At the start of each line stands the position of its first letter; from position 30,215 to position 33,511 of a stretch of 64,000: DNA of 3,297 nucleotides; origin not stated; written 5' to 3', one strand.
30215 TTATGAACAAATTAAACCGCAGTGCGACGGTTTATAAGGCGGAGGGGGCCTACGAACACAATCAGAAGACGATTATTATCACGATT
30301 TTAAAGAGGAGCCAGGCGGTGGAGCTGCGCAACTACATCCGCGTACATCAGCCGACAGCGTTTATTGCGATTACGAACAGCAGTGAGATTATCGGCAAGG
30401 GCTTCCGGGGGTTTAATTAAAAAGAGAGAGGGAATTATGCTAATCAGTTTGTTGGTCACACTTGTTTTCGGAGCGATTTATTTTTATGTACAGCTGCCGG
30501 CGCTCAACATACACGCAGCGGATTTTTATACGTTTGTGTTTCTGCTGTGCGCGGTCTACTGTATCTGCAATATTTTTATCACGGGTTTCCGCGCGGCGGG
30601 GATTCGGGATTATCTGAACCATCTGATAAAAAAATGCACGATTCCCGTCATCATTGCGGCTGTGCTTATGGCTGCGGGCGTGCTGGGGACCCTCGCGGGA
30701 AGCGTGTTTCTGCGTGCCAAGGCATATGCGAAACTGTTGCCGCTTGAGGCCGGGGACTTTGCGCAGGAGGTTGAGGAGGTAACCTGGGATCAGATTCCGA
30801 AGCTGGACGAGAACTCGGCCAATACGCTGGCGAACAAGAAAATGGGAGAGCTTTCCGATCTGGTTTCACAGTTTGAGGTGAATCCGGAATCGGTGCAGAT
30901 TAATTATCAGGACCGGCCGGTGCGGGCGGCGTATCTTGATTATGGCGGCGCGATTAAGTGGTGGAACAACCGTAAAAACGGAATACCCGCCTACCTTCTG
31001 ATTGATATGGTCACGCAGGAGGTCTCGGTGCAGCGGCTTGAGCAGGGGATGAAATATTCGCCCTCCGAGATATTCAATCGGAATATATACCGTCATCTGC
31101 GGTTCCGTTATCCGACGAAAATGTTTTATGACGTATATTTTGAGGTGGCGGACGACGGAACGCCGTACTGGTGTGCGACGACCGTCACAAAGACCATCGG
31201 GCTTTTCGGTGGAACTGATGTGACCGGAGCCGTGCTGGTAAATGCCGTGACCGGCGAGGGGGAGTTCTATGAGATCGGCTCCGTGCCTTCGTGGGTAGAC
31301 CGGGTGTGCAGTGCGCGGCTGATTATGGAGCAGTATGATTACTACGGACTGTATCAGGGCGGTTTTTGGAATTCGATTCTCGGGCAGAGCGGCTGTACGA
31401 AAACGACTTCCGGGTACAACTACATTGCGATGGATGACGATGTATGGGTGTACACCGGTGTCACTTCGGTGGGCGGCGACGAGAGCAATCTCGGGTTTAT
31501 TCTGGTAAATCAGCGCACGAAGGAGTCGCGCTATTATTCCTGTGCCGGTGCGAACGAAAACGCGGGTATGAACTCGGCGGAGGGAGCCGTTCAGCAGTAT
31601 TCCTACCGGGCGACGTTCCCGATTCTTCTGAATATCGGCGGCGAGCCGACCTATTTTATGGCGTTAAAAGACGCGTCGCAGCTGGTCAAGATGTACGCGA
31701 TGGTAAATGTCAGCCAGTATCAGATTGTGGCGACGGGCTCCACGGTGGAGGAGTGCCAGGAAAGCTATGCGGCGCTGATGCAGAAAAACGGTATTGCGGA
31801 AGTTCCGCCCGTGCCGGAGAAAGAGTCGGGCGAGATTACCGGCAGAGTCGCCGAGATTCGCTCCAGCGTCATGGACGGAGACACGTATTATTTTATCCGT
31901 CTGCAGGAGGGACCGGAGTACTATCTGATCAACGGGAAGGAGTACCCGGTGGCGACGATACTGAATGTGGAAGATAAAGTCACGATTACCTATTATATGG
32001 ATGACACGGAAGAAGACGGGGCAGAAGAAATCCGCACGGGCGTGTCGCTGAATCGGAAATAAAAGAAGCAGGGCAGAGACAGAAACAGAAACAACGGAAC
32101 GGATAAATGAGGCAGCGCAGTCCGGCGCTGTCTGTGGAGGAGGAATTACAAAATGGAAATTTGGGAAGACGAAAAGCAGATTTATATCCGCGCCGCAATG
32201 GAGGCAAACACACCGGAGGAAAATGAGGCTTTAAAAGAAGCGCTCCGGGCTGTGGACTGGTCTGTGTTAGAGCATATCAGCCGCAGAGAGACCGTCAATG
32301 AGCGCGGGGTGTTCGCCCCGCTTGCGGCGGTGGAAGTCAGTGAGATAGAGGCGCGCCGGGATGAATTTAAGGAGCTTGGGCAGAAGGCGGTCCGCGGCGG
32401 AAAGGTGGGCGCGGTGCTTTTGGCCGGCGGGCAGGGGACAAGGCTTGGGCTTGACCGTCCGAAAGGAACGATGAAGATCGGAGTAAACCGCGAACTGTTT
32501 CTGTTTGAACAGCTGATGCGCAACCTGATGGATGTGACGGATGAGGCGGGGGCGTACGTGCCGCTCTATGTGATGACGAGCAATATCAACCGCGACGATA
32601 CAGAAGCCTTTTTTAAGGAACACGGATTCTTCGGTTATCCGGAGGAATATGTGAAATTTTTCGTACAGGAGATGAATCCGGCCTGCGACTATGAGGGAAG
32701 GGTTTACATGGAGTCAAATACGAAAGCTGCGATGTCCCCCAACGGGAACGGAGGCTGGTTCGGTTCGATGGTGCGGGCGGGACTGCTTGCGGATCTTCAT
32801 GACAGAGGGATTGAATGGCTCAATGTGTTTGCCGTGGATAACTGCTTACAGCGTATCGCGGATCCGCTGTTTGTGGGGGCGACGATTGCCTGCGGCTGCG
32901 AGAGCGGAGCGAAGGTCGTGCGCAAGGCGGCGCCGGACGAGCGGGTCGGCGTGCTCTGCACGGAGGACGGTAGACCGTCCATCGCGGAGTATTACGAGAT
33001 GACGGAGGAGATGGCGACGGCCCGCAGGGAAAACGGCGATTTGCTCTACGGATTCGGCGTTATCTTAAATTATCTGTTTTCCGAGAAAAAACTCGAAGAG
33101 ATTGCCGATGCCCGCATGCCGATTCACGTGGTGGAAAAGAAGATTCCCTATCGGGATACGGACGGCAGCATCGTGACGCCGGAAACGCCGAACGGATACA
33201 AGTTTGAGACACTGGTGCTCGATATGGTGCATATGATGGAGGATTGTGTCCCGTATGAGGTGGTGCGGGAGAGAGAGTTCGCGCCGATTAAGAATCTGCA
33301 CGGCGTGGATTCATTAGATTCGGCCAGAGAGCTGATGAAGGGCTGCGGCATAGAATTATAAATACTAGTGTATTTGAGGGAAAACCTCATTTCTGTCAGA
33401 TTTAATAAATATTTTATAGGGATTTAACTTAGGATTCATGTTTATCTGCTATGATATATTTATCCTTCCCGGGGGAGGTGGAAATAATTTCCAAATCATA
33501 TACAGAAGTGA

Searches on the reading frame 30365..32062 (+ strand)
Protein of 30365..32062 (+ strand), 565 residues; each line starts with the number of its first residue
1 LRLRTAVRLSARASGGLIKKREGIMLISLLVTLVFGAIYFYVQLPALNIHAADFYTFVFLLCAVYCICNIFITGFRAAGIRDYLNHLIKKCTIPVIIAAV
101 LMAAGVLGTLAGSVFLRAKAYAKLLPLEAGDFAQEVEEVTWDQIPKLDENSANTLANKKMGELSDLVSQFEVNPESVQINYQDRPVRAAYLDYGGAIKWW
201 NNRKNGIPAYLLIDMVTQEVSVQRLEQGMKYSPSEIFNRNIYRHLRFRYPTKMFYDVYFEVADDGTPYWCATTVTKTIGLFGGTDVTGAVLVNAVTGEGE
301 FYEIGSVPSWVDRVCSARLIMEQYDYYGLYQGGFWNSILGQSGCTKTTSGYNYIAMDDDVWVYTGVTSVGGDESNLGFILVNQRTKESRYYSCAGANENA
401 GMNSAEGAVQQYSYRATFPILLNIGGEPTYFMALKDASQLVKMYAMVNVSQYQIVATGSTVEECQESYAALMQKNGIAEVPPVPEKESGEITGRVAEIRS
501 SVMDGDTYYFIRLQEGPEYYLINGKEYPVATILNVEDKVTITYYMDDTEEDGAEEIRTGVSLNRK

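Call 22: search_protein_families(library=pfam, proteins=[window:30365-32062:+], max_evalue=0.001)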
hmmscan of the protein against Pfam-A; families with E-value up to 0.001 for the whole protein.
window:30365-32062:+ (565 aa): 1 family
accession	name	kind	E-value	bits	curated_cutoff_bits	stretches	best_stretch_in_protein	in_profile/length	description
PF05685.18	Uma2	-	0.00082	19.3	27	0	198-239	114-154/172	Putative restriction endonuclease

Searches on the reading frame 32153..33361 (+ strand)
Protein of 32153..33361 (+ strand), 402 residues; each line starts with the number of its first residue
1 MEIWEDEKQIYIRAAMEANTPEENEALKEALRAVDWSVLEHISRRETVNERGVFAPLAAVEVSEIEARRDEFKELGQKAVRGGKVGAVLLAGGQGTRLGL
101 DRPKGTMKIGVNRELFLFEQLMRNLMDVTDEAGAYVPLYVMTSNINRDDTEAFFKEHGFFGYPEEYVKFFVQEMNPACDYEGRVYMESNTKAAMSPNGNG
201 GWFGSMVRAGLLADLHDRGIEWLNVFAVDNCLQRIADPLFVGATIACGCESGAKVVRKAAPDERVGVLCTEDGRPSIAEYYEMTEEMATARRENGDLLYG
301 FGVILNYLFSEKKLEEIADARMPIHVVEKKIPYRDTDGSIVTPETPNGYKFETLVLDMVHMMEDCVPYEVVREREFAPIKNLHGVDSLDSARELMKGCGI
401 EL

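Call 22: search_protein_families(library=pfam, proteins=[window:32153-33361:+], max_evalue=0.001)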
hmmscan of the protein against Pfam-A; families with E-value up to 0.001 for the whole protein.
window:32153-33361:+ (402 aa): 1 family
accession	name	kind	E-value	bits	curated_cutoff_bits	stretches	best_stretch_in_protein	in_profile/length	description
PF01704.24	UDPGP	-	8.7e-37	127.2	22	1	78-382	49-338/413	UTP--glucose-1-phosphate uridylyltransferase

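Call 49: find_encoding_contigs(protein=window:32153-33361:+, flank=10000, max_places=1)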
Protein window:32153-33361:+ (402 aa): 22 contigs read that carry it; 1 place shown.
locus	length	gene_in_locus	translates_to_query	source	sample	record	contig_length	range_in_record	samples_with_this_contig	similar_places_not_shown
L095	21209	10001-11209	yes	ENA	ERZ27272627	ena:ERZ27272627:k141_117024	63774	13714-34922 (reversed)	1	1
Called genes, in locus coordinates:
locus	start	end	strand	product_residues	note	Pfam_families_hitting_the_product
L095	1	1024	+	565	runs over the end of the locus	-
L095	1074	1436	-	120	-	PF15919:HicB_lk_antitox, PF15970:HicB-like_2, PF05534:HicB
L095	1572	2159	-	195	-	PF21349:RUBY_RBDX, PF02915:Rubrerythrin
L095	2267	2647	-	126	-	PF01475:FUR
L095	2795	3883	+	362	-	PF19623:DUF6128 (weak)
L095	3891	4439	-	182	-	PF13302:Acetyltransf_3, PF00583:Acetyltransf_1, PF13420:Acetyltransf_4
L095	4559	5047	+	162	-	PF00383:dCMP_cyt_deam_1, PF14437:MafB19-deam, PF14439:Bd3614-deam (weak)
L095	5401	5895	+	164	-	-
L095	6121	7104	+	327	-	PF01515:PTA_PTB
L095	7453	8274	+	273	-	PF02588:YitT_membrane, PF10035:DUF2179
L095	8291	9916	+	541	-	-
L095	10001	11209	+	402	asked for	PF01704:UDPGP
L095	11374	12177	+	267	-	PF04607:RelA_SpoT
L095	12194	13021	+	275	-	PF12787:EcsC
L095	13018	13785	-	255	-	PF01925:TauE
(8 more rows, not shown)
